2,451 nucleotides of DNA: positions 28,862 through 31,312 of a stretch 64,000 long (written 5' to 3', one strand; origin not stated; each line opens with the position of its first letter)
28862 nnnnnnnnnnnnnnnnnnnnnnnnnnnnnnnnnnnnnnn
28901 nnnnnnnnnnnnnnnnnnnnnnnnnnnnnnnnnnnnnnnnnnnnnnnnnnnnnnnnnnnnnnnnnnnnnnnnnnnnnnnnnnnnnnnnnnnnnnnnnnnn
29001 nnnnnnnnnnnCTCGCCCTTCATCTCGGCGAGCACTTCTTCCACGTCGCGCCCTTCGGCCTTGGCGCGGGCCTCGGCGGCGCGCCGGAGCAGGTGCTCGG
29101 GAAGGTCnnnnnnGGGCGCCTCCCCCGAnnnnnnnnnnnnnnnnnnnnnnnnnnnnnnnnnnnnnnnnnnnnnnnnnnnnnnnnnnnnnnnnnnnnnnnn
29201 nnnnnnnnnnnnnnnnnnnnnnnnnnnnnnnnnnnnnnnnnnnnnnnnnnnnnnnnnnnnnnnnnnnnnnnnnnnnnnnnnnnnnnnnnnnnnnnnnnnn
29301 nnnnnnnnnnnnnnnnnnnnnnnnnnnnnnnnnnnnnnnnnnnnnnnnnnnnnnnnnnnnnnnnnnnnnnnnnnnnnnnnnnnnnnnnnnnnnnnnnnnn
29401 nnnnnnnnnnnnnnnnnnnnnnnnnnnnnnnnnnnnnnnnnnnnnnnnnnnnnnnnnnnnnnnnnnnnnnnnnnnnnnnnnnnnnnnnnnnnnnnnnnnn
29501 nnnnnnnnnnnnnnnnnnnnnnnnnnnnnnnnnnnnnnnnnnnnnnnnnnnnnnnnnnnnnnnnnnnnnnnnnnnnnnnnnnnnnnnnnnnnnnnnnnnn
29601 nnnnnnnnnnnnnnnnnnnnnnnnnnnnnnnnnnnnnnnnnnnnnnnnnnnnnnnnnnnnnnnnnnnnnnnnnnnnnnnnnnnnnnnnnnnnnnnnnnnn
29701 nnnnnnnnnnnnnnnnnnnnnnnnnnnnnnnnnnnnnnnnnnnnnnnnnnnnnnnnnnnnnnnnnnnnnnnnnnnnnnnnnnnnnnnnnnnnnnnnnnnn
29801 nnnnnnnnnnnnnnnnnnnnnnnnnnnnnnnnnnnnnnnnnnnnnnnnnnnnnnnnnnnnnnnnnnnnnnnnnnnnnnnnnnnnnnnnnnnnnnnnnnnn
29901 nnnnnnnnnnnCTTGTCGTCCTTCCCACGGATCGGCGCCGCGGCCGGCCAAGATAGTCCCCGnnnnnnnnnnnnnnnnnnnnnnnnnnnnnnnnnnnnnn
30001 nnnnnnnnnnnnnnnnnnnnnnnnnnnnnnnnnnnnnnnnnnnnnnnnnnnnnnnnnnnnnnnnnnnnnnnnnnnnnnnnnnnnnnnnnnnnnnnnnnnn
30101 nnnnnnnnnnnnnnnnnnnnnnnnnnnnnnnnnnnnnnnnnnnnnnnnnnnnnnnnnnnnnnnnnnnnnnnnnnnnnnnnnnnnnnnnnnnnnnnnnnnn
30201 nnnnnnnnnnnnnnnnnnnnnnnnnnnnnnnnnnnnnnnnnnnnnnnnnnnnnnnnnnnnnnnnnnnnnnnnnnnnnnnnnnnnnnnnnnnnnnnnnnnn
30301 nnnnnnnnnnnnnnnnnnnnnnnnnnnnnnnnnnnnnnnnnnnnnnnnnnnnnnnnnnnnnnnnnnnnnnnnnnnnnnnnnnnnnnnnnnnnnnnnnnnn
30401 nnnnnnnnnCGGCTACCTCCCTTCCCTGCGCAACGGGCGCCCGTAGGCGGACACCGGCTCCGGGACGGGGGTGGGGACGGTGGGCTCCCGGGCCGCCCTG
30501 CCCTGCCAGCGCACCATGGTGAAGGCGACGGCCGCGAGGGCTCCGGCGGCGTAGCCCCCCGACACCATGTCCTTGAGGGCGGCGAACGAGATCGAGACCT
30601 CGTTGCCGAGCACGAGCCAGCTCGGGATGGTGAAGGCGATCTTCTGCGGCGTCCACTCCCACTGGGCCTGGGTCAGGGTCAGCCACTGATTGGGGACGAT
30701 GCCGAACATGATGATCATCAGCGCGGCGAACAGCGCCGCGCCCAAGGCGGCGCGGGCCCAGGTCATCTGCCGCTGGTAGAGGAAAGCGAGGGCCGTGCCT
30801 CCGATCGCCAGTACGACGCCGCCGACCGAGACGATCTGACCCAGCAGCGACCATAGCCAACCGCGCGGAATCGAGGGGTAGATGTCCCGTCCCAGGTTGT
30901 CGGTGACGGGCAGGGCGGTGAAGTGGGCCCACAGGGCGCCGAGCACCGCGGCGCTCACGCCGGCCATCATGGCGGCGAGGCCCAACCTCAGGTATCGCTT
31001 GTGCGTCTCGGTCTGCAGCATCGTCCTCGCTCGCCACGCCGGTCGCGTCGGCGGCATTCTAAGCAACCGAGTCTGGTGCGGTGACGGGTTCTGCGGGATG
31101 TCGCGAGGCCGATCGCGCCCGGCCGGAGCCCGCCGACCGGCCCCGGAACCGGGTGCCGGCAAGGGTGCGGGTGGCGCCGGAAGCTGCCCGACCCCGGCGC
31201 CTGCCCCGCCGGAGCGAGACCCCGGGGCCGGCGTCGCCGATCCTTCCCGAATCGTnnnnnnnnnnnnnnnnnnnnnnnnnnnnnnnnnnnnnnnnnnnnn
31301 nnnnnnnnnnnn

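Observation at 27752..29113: Unrecognised about 30-aa repeat module shared by subunit IV and the oxidase-side cytochrome c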

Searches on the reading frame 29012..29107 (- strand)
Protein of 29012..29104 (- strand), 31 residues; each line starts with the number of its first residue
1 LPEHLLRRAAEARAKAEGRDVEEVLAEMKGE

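Call 3: search_protein_families(library=pfam, proteins=[window:29012-29104:-], max_evalue=1)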
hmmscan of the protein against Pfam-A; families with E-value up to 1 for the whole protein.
seq(31 aa): 0 families

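Call 16: search_solved_structures(query=A3, max_evalue=10, show_alignments=3)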
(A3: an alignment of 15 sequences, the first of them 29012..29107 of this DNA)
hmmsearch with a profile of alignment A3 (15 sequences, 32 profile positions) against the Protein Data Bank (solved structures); distinct sequences matched with E-value up to 10: 44.
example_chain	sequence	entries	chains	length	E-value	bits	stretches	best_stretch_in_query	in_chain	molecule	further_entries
9jo8_A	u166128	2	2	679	7.3e-11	44.9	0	16-27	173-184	TALE repeat protein targeting mitochondiral ND1-L gene. | TALE repeat protein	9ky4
9ld1_A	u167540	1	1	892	4.8e-10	42.2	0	16-27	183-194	inactivate TOD4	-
9lcz_A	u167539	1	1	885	4.9e-10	42.2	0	16-27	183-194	Inactivate TOD6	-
9lcx_A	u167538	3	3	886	5e-10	42.2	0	16-27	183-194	Inactivate TOD6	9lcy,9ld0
2ypf_A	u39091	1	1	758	1.3e-07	34.5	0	16-27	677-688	AVRBS3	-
8yy1_M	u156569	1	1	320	0.049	16.6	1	14-26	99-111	V-type ATP synthase subunit C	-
1r5z_A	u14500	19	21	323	0.049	16.6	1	14-26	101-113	V-type ATP synthase subunit C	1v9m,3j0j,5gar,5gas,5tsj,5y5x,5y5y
3v6p_A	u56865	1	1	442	0.053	16.5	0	16-27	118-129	dHax3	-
4yxy_A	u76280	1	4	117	0.32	14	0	16-26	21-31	dTor_9x31L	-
9k81_A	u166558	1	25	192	0.37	13.8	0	13-26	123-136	Fiber-n7-Zn1-HEHE-74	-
6jij_B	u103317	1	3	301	0.61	13.1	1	14-30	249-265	Replicative polyprotein 1ab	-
4htl_A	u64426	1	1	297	0.96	12.5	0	18-30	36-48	Beta-glucoside kinase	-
8smr_C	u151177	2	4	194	1.2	12.2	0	13-22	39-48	Ubiquinol-cytochrome c reductase iron-sulfur subunit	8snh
8e7n_A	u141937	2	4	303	1.3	12.1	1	16-30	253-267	main protease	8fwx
4osk_A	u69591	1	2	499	1.5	11.8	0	16-27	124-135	Hax3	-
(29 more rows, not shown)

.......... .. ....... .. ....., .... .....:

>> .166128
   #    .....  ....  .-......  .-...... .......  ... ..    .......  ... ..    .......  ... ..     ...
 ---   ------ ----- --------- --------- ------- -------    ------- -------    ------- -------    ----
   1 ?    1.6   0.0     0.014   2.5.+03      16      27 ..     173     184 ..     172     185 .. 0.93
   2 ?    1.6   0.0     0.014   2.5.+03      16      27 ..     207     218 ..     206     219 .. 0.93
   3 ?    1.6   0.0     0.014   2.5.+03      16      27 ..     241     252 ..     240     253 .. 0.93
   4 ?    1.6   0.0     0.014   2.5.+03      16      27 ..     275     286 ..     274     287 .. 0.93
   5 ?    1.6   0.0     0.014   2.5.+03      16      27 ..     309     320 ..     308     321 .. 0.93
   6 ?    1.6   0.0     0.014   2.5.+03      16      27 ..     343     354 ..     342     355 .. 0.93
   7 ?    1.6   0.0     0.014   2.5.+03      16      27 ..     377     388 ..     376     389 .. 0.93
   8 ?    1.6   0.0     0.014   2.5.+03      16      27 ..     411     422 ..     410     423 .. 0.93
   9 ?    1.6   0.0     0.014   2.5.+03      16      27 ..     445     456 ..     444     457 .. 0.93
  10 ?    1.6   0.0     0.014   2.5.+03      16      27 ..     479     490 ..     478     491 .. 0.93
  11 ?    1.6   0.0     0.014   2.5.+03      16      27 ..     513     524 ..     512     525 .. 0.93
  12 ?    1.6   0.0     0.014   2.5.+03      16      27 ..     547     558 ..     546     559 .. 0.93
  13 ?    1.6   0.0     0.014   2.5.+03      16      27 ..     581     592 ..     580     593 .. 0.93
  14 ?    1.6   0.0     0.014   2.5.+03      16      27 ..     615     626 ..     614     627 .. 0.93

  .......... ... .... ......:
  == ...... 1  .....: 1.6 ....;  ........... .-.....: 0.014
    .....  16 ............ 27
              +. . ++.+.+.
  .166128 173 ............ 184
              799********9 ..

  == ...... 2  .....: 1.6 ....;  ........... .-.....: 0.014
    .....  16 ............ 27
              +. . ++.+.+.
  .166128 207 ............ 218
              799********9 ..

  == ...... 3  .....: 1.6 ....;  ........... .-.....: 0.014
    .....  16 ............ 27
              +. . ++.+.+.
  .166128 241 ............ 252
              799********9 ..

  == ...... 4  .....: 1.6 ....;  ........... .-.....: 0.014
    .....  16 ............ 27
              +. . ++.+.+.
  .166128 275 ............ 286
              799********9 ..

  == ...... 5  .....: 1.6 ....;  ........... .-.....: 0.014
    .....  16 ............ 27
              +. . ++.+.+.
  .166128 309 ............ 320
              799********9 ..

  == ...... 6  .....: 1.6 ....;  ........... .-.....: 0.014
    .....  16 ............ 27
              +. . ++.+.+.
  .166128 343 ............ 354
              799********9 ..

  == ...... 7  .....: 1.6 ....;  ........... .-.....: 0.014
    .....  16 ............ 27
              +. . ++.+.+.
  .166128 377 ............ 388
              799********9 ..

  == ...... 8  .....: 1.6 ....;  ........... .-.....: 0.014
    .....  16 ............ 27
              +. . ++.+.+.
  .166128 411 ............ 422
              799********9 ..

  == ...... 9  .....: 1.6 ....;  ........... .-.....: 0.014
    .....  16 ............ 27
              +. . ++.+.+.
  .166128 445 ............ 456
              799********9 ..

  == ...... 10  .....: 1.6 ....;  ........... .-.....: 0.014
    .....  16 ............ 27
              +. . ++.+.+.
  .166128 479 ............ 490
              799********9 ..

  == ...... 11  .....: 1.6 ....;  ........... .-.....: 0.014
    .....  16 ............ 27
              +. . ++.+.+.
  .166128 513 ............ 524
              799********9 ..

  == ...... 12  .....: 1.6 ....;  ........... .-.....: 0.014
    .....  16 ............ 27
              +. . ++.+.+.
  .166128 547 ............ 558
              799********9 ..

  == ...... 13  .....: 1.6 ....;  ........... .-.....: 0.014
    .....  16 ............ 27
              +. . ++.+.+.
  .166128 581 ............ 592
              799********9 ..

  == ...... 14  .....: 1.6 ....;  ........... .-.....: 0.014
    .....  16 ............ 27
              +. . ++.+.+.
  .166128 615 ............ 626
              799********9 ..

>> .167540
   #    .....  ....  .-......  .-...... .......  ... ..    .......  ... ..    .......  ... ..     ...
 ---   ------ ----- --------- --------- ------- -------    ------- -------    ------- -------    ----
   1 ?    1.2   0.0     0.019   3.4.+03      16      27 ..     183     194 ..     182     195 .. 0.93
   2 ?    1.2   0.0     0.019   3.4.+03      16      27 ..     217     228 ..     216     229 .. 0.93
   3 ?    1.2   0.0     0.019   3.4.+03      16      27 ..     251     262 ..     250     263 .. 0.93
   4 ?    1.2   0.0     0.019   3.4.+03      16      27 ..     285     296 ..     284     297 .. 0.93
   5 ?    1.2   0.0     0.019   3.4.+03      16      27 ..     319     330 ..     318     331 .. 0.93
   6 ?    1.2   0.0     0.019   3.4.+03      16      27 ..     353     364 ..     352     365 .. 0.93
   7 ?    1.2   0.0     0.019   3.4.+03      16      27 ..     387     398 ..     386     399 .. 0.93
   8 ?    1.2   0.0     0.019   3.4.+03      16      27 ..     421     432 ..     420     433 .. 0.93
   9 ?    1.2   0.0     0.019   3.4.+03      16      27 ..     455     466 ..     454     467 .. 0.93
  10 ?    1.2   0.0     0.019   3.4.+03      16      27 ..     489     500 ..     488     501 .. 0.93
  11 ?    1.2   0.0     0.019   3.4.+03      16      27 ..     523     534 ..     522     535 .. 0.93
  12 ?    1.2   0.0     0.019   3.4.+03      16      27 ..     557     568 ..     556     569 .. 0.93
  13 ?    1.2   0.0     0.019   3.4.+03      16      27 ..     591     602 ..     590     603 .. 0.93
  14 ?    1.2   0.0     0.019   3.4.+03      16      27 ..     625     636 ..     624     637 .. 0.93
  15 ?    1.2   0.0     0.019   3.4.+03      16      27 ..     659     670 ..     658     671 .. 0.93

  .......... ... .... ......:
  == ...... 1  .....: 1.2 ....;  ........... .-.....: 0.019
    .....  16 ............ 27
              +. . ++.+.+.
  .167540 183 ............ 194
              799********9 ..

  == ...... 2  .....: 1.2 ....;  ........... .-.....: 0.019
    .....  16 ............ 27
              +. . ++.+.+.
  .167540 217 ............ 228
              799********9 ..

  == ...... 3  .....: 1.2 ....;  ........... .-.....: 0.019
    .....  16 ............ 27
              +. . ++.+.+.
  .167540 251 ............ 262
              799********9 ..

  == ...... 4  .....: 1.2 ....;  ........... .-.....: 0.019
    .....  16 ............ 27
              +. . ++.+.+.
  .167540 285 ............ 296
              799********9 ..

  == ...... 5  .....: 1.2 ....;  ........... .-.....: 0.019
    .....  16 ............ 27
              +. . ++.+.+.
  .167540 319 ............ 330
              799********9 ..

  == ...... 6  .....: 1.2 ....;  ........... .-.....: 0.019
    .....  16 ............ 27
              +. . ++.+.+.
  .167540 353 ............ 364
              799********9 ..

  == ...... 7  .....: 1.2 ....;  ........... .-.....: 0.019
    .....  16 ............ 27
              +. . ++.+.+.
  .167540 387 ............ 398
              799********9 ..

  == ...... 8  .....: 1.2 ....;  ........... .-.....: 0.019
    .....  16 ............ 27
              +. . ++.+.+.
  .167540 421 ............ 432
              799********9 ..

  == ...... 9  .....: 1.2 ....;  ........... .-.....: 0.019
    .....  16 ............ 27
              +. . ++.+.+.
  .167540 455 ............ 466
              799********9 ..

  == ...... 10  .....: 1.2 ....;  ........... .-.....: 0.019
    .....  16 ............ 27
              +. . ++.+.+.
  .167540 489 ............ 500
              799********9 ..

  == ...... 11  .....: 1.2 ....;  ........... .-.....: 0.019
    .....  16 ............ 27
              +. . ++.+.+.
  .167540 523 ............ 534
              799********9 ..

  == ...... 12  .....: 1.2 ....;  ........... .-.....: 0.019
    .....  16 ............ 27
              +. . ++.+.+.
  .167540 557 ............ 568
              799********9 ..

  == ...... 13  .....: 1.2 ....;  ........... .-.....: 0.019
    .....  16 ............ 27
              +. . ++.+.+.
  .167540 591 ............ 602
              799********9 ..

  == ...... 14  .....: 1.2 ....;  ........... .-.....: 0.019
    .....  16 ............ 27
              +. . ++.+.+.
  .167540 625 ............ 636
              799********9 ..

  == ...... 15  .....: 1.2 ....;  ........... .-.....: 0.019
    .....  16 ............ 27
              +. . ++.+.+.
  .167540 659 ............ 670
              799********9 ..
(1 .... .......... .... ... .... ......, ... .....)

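Call 25: search_protein_representatives(alignment_id=A3)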
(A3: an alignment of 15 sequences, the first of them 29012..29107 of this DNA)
Query: 15 sequences, 32 profile positions. Proteins with E-value up to 0.001 (for the whole library): 383; up to 1e-10: 124; up to 1e-30: 10. The best 150 are listed.
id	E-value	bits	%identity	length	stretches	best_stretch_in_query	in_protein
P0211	5.0e-84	291.7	-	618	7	1-31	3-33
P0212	6.8e-42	157.0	-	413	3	2-31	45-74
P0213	1.4e-41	156.0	-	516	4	2-31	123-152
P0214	3.2e-39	148.4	-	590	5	1-31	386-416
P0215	3.5e-38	145.1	-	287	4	2-31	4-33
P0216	4.7e-38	144.7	-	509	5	1-32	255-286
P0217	2.2e-36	139.3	-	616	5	2-32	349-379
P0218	2.3e-35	136.1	-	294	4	1-31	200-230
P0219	2.1e-33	129.8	-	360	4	1-32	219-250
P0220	5.0e-31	122.2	-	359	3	1-32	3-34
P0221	1.4e-30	120.8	-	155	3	1-32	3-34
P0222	2.3e-30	120.1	-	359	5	1-31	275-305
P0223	3.6e-30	119.5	-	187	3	1-29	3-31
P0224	9.2e-30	118.2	-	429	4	1-32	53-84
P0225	9.3e-29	115.0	-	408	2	1-32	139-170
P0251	7.9e-18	80.0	-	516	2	1-32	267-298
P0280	5.2e-14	67.8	-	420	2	1-32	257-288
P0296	8.8e-13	63.8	-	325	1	1-32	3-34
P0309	3.6e-11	58.7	-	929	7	11-31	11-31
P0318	3.5e-10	55.5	-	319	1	1-31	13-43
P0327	1.9e-09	53.2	-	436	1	1-32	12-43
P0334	4.3e-09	52.0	-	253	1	1-32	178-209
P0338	7.7e-09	51.2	-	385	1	4-32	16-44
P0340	8.2e-09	51.1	-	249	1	3-32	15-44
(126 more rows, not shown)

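Call 27: search_protein_families(library=pfam, proteins=[P0251, P0280, P0296, P0318, P0327, P0338, P0219, P0222, P0309, P0334], max_evalue=0.01)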
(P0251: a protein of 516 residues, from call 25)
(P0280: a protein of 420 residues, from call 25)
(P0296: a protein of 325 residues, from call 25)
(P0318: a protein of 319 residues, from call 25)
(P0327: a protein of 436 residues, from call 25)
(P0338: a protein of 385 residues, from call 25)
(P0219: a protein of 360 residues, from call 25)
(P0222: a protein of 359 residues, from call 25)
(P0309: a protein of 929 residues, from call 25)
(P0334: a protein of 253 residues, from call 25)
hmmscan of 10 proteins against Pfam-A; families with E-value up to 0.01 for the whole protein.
P0251 (516 aa): 0 families

P0280 (420 aa): 1 family
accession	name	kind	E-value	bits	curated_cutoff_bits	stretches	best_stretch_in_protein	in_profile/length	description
PF02433.20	FixO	-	7.9e-05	22.7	29.6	1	120-174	16-74/219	Cytochrome C oxidase, mono-heme subunit/FixO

P0296 (325 aa): 0 families

P0318 (319 aa): 2 families
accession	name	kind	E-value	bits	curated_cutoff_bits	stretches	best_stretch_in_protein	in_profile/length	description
PF07244.20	POTRA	-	0.0012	19.9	21.3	1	224-256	2-34/79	Surface antigen variable number repeat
PF15394.11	DUF4616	-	0.0031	17.1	27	1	49-126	116-191/524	Domain of unknown function (DUF4616)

P0327 (436 aa): 0 families

P0338 (385 aa): 0 families

P0219 (360 aa): 2 families
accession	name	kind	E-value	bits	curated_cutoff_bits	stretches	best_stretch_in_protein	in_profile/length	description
PF18834.6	LPD22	-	0.0051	17.5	28.6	0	212-239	21-46/97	Large polyvalent protein associated domain 22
PF23774.1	TPR_GEMI5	-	0.0058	16.6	33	0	294-315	119-140/209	GEMI5 TPR domain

P0222 (359 aa): 0 families

P0309 (929 aa): 2 families
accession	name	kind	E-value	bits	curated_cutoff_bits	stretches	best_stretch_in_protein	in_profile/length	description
PF13938.11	DUF4213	-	1.7e-13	51.1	23.5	0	99-161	33-71/75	Putative heavy-metal chelation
PF25392.1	MS_channel_TM1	-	4.9e-05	23.7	27.1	0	258-294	5-41/79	Mechanosensitive ion channel, transmembrane helix 1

P0334 (253 aa): 0 families

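Call 45: search_protein_families(library=pfam, proteins=[P0338], max_evalue=10)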
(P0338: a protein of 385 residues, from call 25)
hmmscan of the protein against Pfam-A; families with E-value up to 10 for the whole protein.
P0338 (385 aa): 1 family
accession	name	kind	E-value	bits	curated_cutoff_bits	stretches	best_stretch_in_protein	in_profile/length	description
PF17638.7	UL42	-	7.1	7.1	25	1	46-131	24-106/125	HCMV UL42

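Call 48: find_encoding_contigs(protein=P0338, flank=8000, max_places=3)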
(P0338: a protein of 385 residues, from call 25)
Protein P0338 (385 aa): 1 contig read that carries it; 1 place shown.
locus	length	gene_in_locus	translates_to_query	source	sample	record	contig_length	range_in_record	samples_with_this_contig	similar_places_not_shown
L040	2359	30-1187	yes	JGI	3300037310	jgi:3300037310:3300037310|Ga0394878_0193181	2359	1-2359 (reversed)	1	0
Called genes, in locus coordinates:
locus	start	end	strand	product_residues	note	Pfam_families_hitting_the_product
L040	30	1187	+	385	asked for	-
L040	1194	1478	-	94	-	-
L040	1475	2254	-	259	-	PF09678:Caa3_CtaG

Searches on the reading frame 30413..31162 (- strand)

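Call 3: search_protein_families(library=pfam, proteins=[window:30413-31162:-], max_evalue=1)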
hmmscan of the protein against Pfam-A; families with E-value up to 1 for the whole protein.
window:30413-31162:- (249 aa): 1 family
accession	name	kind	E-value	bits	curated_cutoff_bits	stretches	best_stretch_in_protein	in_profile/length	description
PF11085.13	YqhR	-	0.34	11.2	27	1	66-158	27-120/165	Conserved membrane protein YqhR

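Call 9: search_protein_families(library=ncbifam, proteins=[window:30413-31162:-], max_evalue=0.1)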
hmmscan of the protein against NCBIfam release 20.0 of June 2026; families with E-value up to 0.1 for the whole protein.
window:30413-31162:- (249 aa): 0 families

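Call 45: search_protein_families(library=pfam, proteins=[window:30413-31018:-], max_evalue=10)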
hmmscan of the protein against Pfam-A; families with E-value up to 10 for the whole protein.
window:30413-31018:- (201 aa): 1 family
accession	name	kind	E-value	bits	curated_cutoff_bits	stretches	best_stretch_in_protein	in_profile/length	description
PF11085.13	YqhR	-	0.43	10.9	27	1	18-110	27-120/165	Conserved membrane protein YqhR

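Call 56: search_protein_families(library=ncbifam, proteins=[window:30413-31018:-], max_evalue=0.001)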
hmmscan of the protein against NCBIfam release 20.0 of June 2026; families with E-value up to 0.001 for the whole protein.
window:30413-31018:- (201 aa): 0 families
